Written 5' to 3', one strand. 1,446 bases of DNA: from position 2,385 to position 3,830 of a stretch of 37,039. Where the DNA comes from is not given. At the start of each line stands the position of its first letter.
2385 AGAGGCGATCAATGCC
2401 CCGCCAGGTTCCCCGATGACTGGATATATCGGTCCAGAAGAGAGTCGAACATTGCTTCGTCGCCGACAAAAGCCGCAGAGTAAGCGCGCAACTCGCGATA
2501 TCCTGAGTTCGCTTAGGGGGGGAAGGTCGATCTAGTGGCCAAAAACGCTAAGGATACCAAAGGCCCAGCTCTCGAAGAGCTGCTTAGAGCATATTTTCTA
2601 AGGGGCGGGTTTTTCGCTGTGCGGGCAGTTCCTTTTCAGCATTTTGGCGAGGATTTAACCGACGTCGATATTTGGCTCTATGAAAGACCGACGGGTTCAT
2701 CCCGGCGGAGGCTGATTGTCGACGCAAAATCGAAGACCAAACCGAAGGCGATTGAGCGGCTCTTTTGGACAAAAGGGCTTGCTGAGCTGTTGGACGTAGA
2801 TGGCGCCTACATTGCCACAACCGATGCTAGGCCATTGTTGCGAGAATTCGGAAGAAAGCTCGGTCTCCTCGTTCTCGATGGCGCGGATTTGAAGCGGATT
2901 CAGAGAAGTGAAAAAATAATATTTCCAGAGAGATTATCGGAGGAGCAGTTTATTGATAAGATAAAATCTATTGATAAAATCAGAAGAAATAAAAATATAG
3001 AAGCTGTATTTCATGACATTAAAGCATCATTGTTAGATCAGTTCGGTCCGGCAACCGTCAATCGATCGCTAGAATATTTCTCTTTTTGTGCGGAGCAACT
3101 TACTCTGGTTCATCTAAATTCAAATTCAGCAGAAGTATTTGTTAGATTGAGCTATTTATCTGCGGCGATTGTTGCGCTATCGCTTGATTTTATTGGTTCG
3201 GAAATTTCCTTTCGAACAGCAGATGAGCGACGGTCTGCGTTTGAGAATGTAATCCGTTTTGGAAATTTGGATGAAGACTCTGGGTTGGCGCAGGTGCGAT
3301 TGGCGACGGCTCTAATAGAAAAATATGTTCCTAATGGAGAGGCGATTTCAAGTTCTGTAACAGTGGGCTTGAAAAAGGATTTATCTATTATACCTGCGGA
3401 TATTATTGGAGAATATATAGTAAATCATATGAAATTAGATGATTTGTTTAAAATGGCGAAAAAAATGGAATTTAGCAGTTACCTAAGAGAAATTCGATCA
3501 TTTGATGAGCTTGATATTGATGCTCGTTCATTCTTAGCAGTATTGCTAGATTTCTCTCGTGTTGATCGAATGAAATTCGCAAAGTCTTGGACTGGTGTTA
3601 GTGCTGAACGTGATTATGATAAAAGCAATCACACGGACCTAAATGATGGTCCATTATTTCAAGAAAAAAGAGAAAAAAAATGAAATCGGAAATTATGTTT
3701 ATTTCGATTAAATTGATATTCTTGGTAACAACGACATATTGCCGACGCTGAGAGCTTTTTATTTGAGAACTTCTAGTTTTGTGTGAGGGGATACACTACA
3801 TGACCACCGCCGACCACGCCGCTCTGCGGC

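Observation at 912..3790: Low-GC 2.9-kb insertion with a translationally coupled two-gene operon (unknown 417-aa protein + predicted PD-(D/E)xK nuclease): candidate undescribed defence-like module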

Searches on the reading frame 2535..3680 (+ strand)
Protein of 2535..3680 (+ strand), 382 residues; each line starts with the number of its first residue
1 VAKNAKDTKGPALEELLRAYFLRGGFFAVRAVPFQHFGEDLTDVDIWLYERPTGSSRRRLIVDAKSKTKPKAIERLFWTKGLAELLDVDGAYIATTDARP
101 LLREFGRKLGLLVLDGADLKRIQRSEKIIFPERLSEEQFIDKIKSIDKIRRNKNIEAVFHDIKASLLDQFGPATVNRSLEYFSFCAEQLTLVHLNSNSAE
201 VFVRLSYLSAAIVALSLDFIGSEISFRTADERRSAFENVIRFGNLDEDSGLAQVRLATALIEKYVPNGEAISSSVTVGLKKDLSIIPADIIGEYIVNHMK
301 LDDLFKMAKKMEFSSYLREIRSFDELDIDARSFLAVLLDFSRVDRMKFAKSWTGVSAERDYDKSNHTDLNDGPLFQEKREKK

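Call 6: search_protein_families(library=pfam, proteins=[window:2535-3680:+], max_evalue=1)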
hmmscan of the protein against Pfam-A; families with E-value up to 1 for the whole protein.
window:2535-3680:+ (382 aa): 1 family
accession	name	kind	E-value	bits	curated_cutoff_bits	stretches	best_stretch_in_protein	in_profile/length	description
PF12411.13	Choline_sulf_C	-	0.3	11.4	27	0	293-308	36-51/53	Choline sulfatase enzyme C terminal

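Call 7: search_protein_families(library=padloc, proteins=[window:2535-3680:+], max_evalue=1)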
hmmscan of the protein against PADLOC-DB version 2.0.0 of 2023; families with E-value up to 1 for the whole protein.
window:2535-3680:+ (382 aa): 0 families

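Call 8: search_protein_families(library=ncbifam, proteins=[window:2535-3680:+], max_evalue=1)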
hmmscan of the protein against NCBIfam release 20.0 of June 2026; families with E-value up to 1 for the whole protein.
window:2535-3680:+ (382 aa): 0 families

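Call 9: search_protein_families(library=phrogs, proteins=[window:2535-3680:+], max_evalue=1)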
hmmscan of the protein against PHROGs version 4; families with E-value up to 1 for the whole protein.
window:2535-3680:+ (382 aa): 0 families

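Call 10: search_solved_structures(query=window:2535-3680:+, max_evalue=10)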
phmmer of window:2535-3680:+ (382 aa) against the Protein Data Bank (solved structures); distinct sequences matched with E-value up to 10: 3.
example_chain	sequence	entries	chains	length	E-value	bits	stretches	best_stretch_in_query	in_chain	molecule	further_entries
9caf_D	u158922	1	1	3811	0.45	12.9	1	171-318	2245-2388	Isoform 2 of Transformation/transcription domain-associated protein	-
8xvg_L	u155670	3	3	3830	0.46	12.9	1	171-318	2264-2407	Isoform 2 of Transformation/transcription domain-associated protein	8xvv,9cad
8h7g_C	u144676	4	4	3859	0.47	12.9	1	171-318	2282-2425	Transformation/transcription domain-associated protein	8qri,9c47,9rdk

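Call 12: find_homologous_proteins(query=window:2535-3680:+)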
Query window:2535-3680:+ (382 aa): 233 proteins with E <= 0.001 among 8000 candidates; the best 120 are listed.
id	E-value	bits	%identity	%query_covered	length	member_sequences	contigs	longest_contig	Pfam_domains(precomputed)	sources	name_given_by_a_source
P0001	7.6e-245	830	100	100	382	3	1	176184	-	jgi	jgi:hypothetical protein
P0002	1.4e-143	497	59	98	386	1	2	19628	-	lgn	-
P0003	1.4e-139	483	58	99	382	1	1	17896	-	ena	-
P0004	1.5e-137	477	57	98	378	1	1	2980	-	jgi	jgi:hypothetical protein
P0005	3.3e-137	476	55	100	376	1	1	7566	-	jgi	jgi:hypothetical protein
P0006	6.0e-137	475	55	100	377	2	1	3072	-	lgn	-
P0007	6.9e-137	475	57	98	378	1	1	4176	-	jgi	jgi:hypothetical protein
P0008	1.2e-136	474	55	100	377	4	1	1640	-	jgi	-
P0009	1.5e-136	473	57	98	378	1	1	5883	-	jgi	jgi:hypothetical protein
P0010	1.5e-136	473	58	93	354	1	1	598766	-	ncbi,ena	-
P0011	1.8e-136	473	56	99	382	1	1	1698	-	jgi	jgi:hypothetical protein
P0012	1.9e-136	473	55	100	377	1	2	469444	-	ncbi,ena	-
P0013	1.9e-136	473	57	98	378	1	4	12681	-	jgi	jgi:hypothetical protein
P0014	3.6e-136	472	56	99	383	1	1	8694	-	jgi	jgi:hypothetical protein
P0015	5.5e-136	472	58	93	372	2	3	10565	-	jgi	jgi:hypothetical protein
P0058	5.1e-124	432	53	98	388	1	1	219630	-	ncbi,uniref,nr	ncbi:hypothetical protein [Ruegeria sp. HKCCA4008]|uniref:hypothetical protein n=1 Tax=Ruegeria sp. 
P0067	2.1e-123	430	54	98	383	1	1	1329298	-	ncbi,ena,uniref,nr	ncbi:hypothetical protein [uncultured Cohaesibacter sp.]|uniref:hypothetical protein n=1 Tax=uncultu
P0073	2.7e-122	427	52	97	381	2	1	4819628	-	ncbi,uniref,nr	ncbi:hypothetical protein [Xanthomonas campestris]|uniref:hypothetical protein n=1 Tax=Xanthomonas c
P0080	2.6e-121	423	55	92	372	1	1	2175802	-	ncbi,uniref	ncbi:hypothetical protein [Caballeronia sp. DA-9]|uniref:hypothetical protein n=1 Tax=Caballeronia s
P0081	2.9e-121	423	52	98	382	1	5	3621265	-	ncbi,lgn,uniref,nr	ncbi:hypothetical protein H9N28_03240 [Rhodobacter capsulatus]|uniref:hypothetical protein n=1 Tax=R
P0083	8.7e-121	422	53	98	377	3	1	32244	-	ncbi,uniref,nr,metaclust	ncbi:hypothetical protein [Pseudomonas viridiflava]|uniref:hypothetical protein n=1 Tax=Pseudomonas 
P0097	1.2e-118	415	52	97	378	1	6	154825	-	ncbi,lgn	ncbi:TPA: hypothetical protein ACRNRH_001958 [Pseudomonas aeruginosa]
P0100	1.9e-118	414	52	98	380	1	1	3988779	-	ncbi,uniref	ncbi:hypothetical protein ACS7SF_12315 [Ralstonia sp. 25C]|uniref:hypothetical protein n=1 Tax=Ralst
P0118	1.4e-116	408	54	96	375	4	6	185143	-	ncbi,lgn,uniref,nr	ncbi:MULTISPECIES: hypothetical protein [Pseudomonas]|uniref:Restriction endonuclease type IV Mrr do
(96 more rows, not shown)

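Call 19: find_encoding_contigs(protein=P0001, flank=10000, max_places=3)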
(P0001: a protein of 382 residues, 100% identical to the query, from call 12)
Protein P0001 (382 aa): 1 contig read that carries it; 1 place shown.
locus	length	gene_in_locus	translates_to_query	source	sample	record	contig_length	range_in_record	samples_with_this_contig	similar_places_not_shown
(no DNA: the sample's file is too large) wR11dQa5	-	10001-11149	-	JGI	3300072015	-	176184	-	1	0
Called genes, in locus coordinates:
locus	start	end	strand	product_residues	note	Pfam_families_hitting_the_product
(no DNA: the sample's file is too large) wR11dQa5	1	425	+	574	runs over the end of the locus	PF02538:Hydantoinase_B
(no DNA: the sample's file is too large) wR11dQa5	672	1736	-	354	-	-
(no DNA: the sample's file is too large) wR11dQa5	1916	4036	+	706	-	PF02629:CoA_binding, PF13380:CoA_binding_2, PF13607:Succ_CoA_lig, PF13549:ATP-grasp_5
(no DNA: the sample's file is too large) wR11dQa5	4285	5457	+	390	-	PF02771:Acyl-CoA_dh_N, PF02770:Acyl-CoA_dh_M, PF00441:Acyl-CoA_dh_1, PF08028:Acyl-CoA_dh_2, PF22924:ACOX_C_alpha1 (weak)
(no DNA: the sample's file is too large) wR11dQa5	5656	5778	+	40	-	-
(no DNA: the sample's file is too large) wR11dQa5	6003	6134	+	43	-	-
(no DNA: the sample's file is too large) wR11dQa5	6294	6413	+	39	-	-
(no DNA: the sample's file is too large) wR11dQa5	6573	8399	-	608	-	PF00270:DEAD, PF00271:Helicase_C, PF16124:RecQ_Zn_bind, PF09382:RQC, PF00570:HRDC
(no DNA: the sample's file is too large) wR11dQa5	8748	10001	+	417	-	-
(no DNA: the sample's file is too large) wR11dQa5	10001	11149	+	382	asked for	-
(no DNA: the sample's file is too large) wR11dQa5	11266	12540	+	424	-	PF01546:Peptidase_M20, PF07687:M20_dimer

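Call 20: find_encoding_contigs(protein=P0073, flank=10000, max_places=2)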
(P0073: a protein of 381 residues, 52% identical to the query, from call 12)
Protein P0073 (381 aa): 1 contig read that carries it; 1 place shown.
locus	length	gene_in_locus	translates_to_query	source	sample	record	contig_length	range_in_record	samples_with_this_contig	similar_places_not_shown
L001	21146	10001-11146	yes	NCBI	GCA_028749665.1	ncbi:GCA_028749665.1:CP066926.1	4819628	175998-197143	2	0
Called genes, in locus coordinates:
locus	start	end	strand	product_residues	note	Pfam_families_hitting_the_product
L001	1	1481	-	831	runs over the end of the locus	PF04851:ResIII (weak), PF00270:DEAD, PF00271:Helicase_C, PF22982:WHD_HRQ1 (weak), PF09369:MZB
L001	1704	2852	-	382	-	PF13784:Fic_N, PF02661:Fic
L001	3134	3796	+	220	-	PF03006:HlyIII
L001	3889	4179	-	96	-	-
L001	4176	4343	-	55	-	-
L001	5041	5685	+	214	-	PF02798:GST_N, PF13409:GST_N_2 (weak), PF13417:GST_N_3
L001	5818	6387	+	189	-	-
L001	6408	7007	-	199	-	PF02525:Flavodoxin_2, PF03358:FMN_red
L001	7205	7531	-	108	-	PF12680:SnoaL_2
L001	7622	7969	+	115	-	PF01638:HxlR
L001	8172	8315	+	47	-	-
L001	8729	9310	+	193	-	-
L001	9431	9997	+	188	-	-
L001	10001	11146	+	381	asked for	-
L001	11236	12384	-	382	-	-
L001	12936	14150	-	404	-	PF01609:DDE_Tnp_1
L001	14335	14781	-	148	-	-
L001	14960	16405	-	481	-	PF20410:X-Tfes_XVIPCD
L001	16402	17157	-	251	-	-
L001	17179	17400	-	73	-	PF26642:XAC0095_dom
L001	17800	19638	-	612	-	PF20410:X-Tfes_XVIPCD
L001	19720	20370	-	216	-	-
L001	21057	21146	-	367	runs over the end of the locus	PF01527:HTH_Tnp_1, PF13276:HTH_21, PF00665:rve, PF13683:rve_3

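Call 21: find_encoding_contigs(protein=P0100, flank=10000, max_places=2)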
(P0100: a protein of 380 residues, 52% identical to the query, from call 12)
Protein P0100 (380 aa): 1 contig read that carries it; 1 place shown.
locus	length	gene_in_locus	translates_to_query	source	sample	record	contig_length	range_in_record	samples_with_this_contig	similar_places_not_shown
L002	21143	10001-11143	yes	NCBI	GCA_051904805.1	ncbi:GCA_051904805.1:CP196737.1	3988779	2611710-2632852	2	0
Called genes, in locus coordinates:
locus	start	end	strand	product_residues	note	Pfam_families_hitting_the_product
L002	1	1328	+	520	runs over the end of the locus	PF13304:AAA_21, PF13175:AAA_15 (weak)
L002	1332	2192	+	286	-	-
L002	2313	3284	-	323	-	PF14279:HNH_5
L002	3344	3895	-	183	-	-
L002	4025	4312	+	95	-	PF00816:Histone_HNS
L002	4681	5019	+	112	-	PF01381:HTH_3 (weak)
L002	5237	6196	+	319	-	PF20279:CTD12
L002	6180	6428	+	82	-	PF20295:MC8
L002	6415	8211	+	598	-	PF10088:DUF2326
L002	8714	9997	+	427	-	-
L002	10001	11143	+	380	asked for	-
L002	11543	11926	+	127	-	-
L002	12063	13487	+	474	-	PF00583:Acetyltransf_1 (weak)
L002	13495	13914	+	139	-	PF04266:ASCH (weak)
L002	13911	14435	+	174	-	PF13207:AAA_17, PF13238:AAA_18 (weak)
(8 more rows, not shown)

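Call 22: find_encoding_contigs(protein=P0081, flank=10000, max_places=2)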
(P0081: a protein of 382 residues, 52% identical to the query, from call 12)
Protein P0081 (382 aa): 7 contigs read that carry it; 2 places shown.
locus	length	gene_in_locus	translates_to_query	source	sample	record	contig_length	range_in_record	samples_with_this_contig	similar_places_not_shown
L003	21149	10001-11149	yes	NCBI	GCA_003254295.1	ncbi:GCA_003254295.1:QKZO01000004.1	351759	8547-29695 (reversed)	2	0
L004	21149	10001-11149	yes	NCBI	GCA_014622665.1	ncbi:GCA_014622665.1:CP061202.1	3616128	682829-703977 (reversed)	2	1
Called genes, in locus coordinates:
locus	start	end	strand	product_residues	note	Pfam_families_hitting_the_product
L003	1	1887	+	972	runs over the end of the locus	PF18338:BppL_N (weak)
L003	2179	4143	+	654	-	PF13175:AAA_15, PF13304:AAA_21 (faint), PF13175:AAA_15, PF20469:OLD-like_TOPRIM (weak)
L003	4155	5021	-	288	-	PF02586:SRAP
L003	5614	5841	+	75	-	-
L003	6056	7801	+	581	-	PF13005:zf-IS66 (weak), PF03050:DDE_Tnp_IS66, PF13817:DDE_Tnp_IS66_C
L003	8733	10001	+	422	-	-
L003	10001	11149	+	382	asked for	-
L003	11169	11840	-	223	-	-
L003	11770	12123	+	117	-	-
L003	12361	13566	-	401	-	PF00589:Phage_integrase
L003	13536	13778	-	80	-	-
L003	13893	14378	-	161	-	PF07505:DUF5131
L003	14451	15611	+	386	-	-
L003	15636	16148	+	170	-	-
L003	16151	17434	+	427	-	PF04860:Phage_portal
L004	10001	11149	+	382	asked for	-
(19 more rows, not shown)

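Call 23: predict_structure(alignment_id=A1)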
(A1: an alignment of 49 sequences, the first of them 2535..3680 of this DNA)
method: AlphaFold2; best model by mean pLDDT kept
length: 382 residues; sequences in the alignment: 49
mean_pLDDT: 85.4   pTM: 0.84
mean pLDDT of the five models: 85.4, 84.9, 84.3, 83.5, 81.3
residues with pLDDT >= 90: 222; 70-90: 111; 50-70: 17; < 50: 32
segments of 3 or more residues with pLDDT < 50: 1-7, 357-372, 374-382
pLDDT, mean of each block of 10 residues (from residue 1): 46 89 92 79 84 76 76 72 76 83 79 85 82 93 96 95 90 95 98 96 98 96 91 96 93 93 95 94 95 95 93 95 95 98 97 68 38 44 39
secondary structure, 60 per line:
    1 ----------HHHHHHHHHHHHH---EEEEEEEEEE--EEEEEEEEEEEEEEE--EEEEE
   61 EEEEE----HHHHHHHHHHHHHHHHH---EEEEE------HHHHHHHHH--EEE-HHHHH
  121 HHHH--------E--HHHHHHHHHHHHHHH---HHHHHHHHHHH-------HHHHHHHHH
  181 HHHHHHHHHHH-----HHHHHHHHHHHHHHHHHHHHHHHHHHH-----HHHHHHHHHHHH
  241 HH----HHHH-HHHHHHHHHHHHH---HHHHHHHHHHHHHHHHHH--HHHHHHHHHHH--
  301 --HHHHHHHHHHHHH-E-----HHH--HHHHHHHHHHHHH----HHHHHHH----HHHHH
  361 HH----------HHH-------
elements in order: H11-23 E27-36 E39-53 E56-65 H70-86 E90-94 H101-109 E112-114 H116-124 H136-150 H154-164 H172-191 H197-223 H229-242 H247-250 H252-264 H268-285 H288-298 H303-315 H328-340 H345-351 H356-362

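Call 26: find_encoding_contigs(protein=P0097, flank=10000, max_places=3)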
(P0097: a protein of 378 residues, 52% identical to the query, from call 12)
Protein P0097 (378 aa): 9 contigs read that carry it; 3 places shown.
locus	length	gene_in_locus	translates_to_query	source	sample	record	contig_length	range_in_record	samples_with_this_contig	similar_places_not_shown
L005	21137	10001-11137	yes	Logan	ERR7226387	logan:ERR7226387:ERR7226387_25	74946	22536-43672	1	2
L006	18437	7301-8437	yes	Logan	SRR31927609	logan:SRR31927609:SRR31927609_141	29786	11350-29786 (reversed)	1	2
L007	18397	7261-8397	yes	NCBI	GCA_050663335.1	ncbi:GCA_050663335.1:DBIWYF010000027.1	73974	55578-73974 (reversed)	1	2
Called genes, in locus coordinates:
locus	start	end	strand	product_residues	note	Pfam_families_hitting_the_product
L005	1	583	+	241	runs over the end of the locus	PF01925:TauE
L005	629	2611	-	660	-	PF11843:DUF3363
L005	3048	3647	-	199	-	PF10502:Peptidase_S26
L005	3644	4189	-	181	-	PF11000:DUF2840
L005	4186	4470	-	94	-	-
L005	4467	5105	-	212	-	PF01656:CbiA, PF02374:ArsA_ATPase (weak), PF09140:MipZ (faint), PF10609:ParA, PF13614:AAA_31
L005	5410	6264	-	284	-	PF10134:RPA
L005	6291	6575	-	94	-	PF12728:HTH_17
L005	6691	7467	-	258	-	PF20109:Trans_reg_dom, PF22791:DUF7011, PF10074:RovC_DNA-bd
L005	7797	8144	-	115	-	PF11171:DUF2958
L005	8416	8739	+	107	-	PF01381:HTH_3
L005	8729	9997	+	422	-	-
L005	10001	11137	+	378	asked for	-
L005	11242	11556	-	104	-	PF05284:DUF736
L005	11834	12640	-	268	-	PF13276:HTH_21, PF00665:rve, PF13683:rve_3, PF13333:rve_2 (weak)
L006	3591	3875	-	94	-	PF12728:HTH_17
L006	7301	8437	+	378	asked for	-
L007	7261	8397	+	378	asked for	-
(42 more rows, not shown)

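Call 27: find_encoding_contigs(protein=P0080, flank=10000, max_places=2)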
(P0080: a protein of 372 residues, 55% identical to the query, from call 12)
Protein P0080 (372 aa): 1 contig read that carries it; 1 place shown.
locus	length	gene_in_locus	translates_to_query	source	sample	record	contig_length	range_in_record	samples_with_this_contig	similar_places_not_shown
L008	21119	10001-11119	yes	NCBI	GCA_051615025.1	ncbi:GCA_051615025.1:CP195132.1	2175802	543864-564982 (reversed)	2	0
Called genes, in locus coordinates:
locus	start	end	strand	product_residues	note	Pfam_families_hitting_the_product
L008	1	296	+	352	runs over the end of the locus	PF00356:LacI, PF00532:Peripla_BP_1, PF13407:Peripla_BP_4, PF13377:Peripla_BP_3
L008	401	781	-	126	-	-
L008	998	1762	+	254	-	-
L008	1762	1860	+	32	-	-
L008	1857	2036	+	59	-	-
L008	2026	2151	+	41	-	-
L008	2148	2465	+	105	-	-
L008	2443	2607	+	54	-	-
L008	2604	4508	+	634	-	PF05840:Phage_GPA, PF23343:REP_ORF2-G2P (weak)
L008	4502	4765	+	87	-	PF04606:Ogr_Delta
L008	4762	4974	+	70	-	PF04606:Ogr_Delta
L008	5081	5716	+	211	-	PF01656:CbiA, PF09140:MipZ, PF10609:ParA, PF13614:AAA_31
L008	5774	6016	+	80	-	-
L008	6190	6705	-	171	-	-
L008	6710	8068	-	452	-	PF13175:AAA_15, PF13476:AAA_23 (weak), PF13304:AAA_21, PF13175:AAA_15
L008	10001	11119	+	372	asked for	-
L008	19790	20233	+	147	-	PF06891:P2_Phage_GpR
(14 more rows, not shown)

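Call 28: fold_search(model_id=the predicted structure, library=pdb)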
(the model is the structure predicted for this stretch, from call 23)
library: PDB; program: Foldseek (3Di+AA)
matches with E <= 10: 391; with E <= 0.001: 0
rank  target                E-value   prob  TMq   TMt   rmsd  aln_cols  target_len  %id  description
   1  5mqq_A                3.7e-01  0.09  0.11  0.16  15.4       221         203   14  Transcriptional repressor AmtR of corynebacterium glutamicum (released 2017-03-15)
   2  9k83_A                4.9e-01  0.10  0.12  0.20  20.1       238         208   12  Cryo-EM structure of designed zinc-induced filament Fiber-n6-Zn1-HEHE-43 (released 2025-10-29)
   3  2bam_A                5.4e-01  0.75  0.16  0.26   6.0       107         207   12  RESTRICTION ENDONUCLEASE BAMHI COMPLEX WITH DNA AND CALCIUM IONS (PRE-REACTIVE COMPLEX). (released 1999-10-31)
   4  8oyy_A                5.4e-01  0.21  0.16  0.24  19.6       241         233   13  De novo designed soluble GPCR-like fold GLF_32 (released 2023-10-18)
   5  1xmx                  6.8e-01  0.60  0.17  0.17  12.1       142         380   13  Crystal structure of protein VC1899 from Vibrio cholerae (released 2004-11-16)
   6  4tql_A                7.2e-01  0.20  0.15  0.24  23.0       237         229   10  Computationally designed three helix bundle (released 2014-10-15)
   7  2bam_B                7.5e-01  0.66  0.16  0.26   6.0       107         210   11  RESTRICTION ENDONUCLEASE BAMHI COMPLEX WITH DNA AND CALCIUM IONS (PRE-REACTIVE COMPLEX). (released 1999-10-31)
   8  7kqr_B                7.9e-01  0.08  0.13  0.15  18.6       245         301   11  A 1.89-A resolution substrate-bound crystal structure of heme-dependent tyrosine hydroxylase from S. sclerotialus (released 2021-03-31)
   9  5dy1_A                7.9e-01  0.07  0.10  0.16  15.7       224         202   13  Crystal of Selenomethionine substituted AmtR from Corynebacterium glutamicum (released 2016-01-13)
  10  8cih_A                8.3e-01  0.09  0.12  0.21  19.7       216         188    9  Structure of FL CINP (released 2024-02-21)
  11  9k84_A                8.7e-01  0.25  0.20  0.32  20.9       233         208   12  Cryo-EM structure of designed zinc-induced filament Fiber-n6-Zn1-HEHE-44 (released 2025-10-29)
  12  5dy0_B                9.1e-01  0.11  0.12  0.17  12.8       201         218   14  Crystal of AmtR from Corynebacterium glutamicum in complex with DNA (released 2016-01-13)
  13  4tql_B                9.6e-01  0.16  0.16  0.23  23.0       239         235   10  Computationally designed three helix bundle (released 2014-10-15)
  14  5jub_B                9.6e-01  0.06  0.11  0.13  19.6       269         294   11  Crystal structure of ComR from S.thermophilus in complex with DNA and its signalling peptide ComS. (released 2016-10-26)
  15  4ydh_A                9.6e-01  0.05  0.13  0.14  20.6       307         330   13  The structure of human FMNL1 N-terminal domains bound to Cdc42 (released 2015-05-13)
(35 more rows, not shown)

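Call 32: search_solved_structures(query=A1, max_evalue=10, show_alignments=2)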
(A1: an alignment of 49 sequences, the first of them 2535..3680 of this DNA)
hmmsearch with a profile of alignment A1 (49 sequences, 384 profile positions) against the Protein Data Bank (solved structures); distinct sequences matched with E-value up to 10: 0.

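Call 35: search_protein_families(library=pfam, alignment_id=A1, max_evalue=1)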
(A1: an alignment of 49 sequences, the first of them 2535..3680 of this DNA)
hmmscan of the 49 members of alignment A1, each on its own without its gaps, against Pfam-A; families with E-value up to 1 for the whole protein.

A. member 1, window:2535-3680:+ (382 aa): 1 family
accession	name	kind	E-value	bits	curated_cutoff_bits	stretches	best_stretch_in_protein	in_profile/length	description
PF12411.13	Choline_sulf_C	-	0.3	11.4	27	0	293-308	36-51/53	Choline sulfatase enzyme C terminal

B. families by the number of members that match (of 49 scanned): 19 families
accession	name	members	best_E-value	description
PF04471.18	Mrr_cat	15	0.014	Restriction endonuclease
PF14436.11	EndoU_bacteria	3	0.15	Bacterial EndoU nuclease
PF14641.11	HTH_44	2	0.1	Helix-turn-helix DNA-binding domain of SPT6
PF03475.19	YiiM_3-alpha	1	0.013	YiiM-like, 3-alpha helix domain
PF22106.1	NGO1945_C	1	0.014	NGO1945 C-terminal domain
PF09202.17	Rio2_N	1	0.052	Rio2, N-terminal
PF09169.15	BRCA-2_helical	1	0.065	BRCA2, helical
PF07778.16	CENP-I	1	0.086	Mis6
PF08775.15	ParB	1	0.089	ParB family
PF18442.6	G2BR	1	0.12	E3 gp78 Ube2g2-binding region (G2BR)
PF04007.18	DUF354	1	0.14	Protein of unknown function (DUF354)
PF16067.10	DUF4809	1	0.16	Domain of unknown function (DUF4809)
PF05958.17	tRNA_U5-meth_tr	1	0.16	tRNA (Uracil-5-)-methyltransferase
PF09279.17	EF-hand_like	1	0.16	Phosphoinositide-specific phospholipase C, efhand-like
PF10200.14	Ndufs5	1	0.22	NADH:ubiquinone oxidoreductase, NDUFS5-15kDa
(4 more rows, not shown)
